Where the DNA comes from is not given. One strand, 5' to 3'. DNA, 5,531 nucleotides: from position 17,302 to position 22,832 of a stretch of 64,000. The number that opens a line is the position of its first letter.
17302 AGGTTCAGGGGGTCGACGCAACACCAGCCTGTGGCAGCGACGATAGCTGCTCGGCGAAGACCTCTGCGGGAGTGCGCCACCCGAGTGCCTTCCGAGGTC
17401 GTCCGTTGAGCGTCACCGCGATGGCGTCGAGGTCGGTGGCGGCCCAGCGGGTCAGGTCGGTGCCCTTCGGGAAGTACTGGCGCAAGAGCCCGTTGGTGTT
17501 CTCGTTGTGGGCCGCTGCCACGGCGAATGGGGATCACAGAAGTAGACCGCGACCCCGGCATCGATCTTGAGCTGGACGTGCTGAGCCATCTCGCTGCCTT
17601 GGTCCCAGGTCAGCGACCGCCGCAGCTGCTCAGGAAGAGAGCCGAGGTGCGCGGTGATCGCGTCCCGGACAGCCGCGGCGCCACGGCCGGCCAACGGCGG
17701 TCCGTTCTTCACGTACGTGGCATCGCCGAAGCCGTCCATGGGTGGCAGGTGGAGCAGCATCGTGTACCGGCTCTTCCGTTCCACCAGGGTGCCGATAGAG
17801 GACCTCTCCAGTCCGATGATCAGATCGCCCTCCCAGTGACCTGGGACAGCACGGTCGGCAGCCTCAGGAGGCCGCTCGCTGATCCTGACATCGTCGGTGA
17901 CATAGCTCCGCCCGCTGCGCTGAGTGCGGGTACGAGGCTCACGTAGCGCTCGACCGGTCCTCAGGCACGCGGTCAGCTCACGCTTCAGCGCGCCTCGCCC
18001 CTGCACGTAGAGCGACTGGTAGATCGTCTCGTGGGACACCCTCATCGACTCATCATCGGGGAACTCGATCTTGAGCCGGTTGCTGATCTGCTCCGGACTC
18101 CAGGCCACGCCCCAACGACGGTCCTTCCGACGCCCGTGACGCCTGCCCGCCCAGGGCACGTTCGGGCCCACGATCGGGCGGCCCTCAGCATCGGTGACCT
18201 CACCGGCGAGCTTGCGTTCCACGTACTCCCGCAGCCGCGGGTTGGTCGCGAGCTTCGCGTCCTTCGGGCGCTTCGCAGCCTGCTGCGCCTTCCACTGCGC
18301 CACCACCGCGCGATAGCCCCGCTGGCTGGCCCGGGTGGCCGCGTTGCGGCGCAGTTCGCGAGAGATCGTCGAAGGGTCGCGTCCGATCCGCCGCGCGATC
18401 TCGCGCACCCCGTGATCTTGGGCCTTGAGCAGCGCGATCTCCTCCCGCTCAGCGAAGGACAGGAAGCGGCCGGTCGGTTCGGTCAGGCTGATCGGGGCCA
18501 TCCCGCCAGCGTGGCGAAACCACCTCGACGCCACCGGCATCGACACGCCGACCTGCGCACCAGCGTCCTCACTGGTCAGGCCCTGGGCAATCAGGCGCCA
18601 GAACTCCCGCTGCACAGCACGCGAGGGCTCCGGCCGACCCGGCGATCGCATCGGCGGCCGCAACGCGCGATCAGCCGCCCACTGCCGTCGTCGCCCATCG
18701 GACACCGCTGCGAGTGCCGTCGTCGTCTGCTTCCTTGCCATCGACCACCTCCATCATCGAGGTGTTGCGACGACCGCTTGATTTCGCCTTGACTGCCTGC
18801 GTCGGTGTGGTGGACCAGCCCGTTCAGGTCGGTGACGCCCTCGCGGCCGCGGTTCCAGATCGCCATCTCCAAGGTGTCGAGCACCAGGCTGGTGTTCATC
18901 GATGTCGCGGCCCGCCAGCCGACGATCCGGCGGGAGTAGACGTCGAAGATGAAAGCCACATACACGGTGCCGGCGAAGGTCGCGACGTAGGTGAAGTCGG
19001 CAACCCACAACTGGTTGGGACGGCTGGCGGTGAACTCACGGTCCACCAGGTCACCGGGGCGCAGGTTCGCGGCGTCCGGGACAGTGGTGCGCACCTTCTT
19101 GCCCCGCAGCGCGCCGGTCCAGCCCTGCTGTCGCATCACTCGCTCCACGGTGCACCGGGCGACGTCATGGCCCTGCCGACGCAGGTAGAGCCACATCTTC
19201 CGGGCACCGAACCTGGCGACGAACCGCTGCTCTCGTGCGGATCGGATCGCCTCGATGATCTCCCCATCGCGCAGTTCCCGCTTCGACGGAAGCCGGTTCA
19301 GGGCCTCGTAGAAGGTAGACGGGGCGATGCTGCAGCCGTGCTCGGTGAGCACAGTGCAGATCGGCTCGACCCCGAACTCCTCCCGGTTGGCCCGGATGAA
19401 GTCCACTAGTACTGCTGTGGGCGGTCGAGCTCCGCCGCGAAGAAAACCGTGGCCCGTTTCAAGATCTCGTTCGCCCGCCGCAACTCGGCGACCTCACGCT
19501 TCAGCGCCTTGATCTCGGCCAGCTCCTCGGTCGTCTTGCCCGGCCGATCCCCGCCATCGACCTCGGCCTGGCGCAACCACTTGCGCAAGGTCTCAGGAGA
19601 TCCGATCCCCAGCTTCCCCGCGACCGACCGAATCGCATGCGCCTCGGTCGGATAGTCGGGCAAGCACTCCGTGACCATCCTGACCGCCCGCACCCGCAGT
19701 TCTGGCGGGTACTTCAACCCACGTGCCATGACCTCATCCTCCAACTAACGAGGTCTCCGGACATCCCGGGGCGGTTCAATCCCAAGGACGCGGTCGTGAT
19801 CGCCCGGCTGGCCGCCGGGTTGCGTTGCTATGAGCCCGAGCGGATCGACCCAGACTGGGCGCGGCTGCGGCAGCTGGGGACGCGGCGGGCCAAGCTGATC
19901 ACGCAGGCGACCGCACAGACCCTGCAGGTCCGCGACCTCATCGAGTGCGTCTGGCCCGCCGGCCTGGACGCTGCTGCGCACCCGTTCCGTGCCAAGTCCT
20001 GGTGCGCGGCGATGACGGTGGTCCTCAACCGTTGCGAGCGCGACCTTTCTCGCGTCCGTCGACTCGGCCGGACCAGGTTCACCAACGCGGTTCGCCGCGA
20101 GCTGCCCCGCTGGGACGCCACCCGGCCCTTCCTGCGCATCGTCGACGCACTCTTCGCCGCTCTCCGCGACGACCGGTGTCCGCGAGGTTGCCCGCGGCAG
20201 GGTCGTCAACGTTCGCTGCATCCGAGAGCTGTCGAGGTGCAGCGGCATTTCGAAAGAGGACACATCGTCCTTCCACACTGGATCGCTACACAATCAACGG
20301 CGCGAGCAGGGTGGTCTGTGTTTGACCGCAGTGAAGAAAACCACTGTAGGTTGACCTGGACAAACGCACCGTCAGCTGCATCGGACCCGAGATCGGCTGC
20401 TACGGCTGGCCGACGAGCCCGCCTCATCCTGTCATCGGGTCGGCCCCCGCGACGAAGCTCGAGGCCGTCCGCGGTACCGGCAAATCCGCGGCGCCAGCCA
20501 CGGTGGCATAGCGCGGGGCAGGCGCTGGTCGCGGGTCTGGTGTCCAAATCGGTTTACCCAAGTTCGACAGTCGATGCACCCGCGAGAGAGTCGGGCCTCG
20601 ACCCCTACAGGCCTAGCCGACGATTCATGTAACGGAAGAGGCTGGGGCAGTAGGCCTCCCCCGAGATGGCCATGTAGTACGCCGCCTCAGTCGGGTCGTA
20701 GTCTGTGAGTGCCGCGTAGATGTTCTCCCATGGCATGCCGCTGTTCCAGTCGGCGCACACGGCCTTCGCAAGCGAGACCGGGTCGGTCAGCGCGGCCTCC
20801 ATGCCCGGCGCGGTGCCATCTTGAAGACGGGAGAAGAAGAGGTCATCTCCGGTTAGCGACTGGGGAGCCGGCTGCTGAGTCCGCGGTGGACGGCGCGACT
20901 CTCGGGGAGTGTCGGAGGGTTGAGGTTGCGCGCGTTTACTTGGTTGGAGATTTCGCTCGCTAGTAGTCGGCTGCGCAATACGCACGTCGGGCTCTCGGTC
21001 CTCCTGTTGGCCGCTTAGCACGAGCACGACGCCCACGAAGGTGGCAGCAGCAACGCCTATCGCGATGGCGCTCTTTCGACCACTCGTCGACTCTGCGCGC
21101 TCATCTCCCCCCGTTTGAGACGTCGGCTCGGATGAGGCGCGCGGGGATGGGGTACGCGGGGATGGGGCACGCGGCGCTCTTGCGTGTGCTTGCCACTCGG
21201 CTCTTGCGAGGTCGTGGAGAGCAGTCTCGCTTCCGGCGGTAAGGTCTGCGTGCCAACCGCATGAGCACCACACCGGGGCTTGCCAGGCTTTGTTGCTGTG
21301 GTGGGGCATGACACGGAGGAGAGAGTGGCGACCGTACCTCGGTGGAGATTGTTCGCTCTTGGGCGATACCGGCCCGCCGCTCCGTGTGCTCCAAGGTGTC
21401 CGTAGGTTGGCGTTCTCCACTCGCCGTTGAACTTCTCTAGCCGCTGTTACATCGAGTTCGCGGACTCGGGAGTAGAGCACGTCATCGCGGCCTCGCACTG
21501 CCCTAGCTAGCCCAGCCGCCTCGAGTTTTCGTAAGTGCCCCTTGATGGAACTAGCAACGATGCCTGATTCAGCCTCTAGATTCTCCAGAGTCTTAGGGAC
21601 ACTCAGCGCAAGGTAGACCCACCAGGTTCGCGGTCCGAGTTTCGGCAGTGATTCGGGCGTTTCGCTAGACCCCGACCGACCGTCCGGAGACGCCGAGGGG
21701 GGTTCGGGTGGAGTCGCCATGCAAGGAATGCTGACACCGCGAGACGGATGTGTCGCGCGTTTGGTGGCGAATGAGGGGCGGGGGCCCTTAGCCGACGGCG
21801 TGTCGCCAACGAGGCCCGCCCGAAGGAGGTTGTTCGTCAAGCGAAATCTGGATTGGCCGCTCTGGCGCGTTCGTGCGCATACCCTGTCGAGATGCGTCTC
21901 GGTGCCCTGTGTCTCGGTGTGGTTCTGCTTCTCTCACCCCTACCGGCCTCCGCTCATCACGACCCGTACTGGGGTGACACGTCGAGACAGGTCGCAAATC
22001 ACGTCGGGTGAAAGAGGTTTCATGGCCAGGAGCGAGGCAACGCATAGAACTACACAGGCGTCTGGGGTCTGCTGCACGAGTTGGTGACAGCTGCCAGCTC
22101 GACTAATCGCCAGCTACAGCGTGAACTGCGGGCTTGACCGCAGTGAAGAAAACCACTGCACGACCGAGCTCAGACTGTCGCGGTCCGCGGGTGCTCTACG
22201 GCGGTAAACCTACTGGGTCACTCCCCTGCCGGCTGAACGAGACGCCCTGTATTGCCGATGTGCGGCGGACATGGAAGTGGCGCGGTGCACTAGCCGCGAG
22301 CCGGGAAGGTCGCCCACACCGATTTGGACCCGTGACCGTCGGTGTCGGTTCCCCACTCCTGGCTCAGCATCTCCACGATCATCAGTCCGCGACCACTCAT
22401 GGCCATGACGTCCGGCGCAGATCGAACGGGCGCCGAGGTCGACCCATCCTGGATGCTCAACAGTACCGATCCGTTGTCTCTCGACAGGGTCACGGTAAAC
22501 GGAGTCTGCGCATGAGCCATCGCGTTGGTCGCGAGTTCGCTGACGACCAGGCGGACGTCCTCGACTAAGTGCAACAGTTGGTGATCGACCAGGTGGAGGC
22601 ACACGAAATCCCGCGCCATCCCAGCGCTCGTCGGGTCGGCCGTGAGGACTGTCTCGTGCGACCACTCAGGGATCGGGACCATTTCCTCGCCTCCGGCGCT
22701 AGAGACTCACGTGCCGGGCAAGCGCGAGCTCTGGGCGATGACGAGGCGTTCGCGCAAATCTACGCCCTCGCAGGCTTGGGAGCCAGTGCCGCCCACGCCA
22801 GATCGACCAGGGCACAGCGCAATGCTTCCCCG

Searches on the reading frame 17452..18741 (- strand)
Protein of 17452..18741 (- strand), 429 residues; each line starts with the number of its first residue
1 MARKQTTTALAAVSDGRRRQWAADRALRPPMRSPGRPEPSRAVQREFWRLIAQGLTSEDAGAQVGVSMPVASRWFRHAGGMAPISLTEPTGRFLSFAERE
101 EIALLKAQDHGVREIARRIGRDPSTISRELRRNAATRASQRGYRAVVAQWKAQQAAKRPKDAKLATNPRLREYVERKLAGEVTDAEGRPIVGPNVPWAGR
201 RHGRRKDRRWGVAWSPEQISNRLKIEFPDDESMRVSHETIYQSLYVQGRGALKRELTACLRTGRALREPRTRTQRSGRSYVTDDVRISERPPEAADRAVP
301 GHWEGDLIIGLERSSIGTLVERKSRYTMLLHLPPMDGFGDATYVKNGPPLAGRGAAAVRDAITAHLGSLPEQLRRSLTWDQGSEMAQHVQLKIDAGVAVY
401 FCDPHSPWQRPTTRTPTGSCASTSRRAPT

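Call 71: search_protein_families(library=pfam, proteins=[window:17452-18741:-], max_evalue=0.001)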
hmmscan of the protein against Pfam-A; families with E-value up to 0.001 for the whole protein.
window:17452-18741:- (429 aa): 4 families
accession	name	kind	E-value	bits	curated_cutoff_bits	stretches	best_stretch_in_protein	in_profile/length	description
PF13936.12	HTH_38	-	3.1e-19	68.9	27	1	91-133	2-44/44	Helix-turn-helix domain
PF13384.12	HTH_23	-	6.4e-09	35.8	24.6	1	97-133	5-41/50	Homeodomain-like domain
PF00665.32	rve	-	7.1e-07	29.9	32.6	1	298-407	3-102/102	Integrase core domain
PF13518.12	HTH_28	-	8.2e-05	23.1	25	1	98-133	1-36/52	Helix-turn-helix domain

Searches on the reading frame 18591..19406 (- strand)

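Call 71: search_protein_families(library=pfam, proteins=[window:18591-19406:-], max_evalue=0.001)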
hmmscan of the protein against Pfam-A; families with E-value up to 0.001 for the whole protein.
window:18591-19406:- (271 aa): 2 families
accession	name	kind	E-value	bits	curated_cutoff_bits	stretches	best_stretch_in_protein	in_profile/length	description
PF00665.32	rve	-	1.3e-19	70.8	32.6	1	128-227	2-98/102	Integrase core domain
PF13276.12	HTH_21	-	3.8e-12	46.7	28.1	1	49-104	5-60/60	HTH-like domain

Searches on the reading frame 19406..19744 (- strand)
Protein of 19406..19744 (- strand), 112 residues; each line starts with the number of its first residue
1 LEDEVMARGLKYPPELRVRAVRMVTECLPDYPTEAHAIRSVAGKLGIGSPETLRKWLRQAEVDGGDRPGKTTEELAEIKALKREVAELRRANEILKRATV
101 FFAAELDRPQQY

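Call 71: search_protein_families(library=pfam, proteins=[window:19406-19744:-], max_evalue=0.001)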
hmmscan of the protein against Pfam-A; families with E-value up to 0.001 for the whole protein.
window:19406-19744:- (112 aa): 1 family
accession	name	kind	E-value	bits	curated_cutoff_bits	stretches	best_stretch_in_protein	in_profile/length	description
PF01527.26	HTH_Tnp_1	-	8.3e-09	36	24.1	1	8-92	3-74/75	Transposase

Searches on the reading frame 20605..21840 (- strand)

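Call 12: search_protein_families(library=pfam, proteins=[window:20605-21840:-], max_evalue=0.01)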
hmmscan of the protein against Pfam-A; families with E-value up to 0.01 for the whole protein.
window:20605-21840:- (411 aa): 1 family
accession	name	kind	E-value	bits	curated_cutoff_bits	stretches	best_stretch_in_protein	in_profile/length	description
PF05305.19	DUF732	-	8.1e-09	36.2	22.4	1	332-400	2-72/72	Protein of unknown function (DUF732)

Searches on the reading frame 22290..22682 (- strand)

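Call 12: search_protein_families(library=pfam, proteins=[window:22290-22682:-], max_evalue=0.01)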
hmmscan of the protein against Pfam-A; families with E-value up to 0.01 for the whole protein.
window:22290-22682:- (130 aa): 2 families
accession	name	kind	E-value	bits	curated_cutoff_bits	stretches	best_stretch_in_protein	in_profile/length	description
PF13581.12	HATPase_c_2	-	4.7e-10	40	27.4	1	38-118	27-120/127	Histidine kinase-like ATPase domain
PF02518.31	HATPase_c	-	9e-06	26.5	26.4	1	42-128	5-109/111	Histidine kinase-, DNA gyrase B-, and HSP90-like ATPase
